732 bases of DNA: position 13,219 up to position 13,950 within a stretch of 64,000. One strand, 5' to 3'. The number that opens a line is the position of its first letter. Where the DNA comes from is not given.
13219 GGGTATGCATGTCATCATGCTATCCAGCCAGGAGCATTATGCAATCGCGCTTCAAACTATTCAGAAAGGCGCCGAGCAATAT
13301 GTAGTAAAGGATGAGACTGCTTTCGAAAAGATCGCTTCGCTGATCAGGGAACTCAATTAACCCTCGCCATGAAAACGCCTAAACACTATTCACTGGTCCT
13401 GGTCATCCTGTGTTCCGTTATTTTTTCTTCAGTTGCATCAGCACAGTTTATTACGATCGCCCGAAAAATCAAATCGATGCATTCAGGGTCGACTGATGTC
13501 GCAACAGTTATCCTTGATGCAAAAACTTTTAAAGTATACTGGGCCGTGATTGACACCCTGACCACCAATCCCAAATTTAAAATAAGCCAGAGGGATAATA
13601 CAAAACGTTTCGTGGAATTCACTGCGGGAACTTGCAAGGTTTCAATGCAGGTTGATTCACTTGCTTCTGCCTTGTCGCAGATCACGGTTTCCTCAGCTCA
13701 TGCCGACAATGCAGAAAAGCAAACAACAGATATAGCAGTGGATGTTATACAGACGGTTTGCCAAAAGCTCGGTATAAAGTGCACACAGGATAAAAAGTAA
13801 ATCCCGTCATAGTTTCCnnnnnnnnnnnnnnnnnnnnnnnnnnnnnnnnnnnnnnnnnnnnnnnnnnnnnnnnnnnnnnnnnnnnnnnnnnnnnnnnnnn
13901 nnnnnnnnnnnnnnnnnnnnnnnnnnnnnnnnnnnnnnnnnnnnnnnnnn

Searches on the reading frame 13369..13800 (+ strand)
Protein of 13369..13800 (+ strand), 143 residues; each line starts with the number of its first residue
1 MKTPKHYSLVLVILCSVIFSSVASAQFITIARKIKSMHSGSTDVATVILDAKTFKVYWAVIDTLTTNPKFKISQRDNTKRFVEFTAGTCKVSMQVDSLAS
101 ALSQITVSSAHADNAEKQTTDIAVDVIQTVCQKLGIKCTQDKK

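Call 3: search_protein_families(library=pfam, proteins=[window:13369-13800:+], max_evalue=1)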
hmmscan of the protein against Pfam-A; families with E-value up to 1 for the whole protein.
window:13369-13800:+ (143 aa): 2 families
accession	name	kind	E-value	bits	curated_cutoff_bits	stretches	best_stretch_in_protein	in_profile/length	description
PF12289.13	Rotavirus_VP1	-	0.013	15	30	1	24-66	2-44/315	Rotavirus VP1 C-terminal domain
PF04146.21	YTH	-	0.053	13.7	22.1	1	17-84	45-115/135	YT521-B-like domain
